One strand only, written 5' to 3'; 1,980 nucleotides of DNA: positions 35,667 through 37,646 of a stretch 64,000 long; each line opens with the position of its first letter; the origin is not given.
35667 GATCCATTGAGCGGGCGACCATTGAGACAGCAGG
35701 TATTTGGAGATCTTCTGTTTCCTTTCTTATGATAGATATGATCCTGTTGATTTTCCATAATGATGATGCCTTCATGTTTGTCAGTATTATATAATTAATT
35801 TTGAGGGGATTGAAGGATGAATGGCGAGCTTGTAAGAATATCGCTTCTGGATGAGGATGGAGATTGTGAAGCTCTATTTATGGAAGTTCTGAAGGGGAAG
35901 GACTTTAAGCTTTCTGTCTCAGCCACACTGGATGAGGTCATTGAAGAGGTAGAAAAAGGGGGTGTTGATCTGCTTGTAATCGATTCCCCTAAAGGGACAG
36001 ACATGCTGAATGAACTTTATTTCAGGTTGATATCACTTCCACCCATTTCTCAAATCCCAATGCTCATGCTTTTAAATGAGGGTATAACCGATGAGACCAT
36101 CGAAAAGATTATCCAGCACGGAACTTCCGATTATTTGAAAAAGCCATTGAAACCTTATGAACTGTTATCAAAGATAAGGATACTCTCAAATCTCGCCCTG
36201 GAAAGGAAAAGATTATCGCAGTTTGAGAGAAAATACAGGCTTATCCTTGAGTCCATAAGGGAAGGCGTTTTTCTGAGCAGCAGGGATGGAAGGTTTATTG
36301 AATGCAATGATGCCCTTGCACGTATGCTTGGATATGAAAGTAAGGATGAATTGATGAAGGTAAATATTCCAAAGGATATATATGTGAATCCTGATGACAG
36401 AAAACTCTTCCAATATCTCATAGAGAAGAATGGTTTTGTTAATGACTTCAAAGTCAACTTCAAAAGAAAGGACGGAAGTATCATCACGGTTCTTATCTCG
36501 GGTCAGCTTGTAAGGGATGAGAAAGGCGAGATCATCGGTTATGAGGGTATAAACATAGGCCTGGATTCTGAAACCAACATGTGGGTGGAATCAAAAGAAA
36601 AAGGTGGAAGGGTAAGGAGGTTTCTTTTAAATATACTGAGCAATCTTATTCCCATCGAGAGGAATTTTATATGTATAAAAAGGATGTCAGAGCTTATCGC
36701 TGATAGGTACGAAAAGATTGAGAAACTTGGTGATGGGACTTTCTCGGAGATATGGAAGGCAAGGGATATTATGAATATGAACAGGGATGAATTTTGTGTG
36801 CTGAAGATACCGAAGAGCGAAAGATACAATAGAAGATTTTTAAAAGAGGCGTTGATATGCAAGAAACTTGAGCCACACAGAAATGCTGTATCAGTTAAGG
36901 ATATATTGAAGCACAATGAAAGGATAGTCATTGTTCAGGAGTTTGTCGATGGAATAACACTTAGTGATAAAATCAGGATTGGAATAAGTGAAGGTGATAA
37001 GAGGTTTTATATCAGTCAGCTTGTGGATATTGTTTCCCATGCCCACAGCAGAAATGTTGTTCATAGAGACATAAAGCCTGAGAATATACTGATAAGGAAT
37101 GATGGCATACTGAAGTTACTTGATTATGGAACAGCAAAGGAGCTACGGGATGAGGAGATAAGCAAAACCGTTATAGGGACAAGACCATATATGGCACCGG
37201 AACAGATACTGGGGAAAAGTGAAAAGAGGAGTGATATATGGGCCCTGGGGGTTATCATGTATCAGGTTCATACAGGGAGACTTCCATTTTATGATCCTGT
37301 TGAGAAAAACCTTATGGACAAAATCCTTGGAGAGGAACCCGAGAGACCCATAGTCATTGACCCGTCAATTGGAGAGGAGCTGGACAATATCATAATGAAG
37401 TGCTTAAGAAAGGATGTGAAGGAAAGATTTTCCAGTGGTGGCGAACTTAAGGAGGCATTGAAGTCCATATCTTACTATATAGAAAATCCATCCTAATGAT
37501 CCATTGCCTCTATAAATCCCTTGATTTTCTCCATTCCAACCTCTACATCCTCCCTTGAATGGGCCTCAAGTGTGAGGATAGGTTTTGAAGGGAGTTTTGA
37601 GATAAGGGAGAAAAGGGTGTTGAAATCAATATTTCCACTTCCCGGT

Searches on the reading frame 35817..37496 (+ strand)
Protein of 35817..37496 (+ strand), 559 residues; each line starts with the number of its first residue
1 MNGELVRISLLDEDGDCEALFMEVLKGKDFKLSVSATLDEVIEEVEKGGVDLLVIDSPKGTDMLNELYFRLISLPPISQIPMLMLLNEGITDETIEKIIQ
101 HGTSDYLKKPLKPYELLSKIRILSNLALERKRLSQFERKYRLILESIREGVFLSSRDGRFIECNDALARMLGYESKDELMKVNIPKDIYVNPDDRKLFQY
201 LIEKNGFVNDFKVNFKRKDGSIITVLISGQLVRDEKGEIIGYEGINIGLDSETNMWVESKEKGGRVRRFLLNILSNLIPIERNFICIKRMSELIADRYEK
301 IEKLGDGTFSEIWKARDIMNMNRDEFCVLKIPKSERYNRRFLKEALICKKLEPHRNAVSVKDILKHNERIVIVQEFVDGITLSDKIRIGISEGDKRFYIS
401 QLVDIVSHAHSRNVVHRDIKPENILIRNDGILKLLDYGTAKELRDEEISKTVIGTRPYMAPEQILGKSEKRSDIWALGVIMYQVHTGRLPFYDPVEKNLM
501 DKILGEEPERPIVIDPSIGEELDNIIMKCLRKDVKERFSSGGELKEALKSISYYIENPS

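Call 66: search_protein_families(library=pfam, proteins=[window:35817-37496:+], max_evalue=0.00001)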
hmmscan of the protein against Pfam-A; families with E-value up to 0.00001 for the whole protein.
window:35817-37496:+ (559 aa): 7 families
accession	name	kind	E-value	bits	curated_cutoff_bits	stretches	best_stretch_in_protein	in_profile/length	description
PF00069.31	Pkinase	-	8.5e-51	173.3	31.7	1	298-539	1-253/263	Protein kinase domain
PF07714.23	PK_Tyr_Ser-Thr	-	1.4e-29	103.7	23.1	1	300-538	3-249/258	Protein tyrosine and serine/threonine kinase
PF00989.32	PAS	-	5.9e-15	55.7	22.6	1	139-242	2-106/113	PAS fold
PF13426.13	PAS_9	-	4.7e-14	53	27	1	149-242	2-94/103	PAS domain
PF13188.13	PAS_8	-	3.7e-09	36.6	21.8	1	139-195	2-58/65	PAS domain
PF08447.18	PAS_3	-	2.5e-08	34.5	25.6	1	161-246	2-89/89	PAS fold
PF03109.22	ABC1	-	1.1e-06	28.5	22.9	1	368-449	141-223/244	ABC1 atypical kinase-like domain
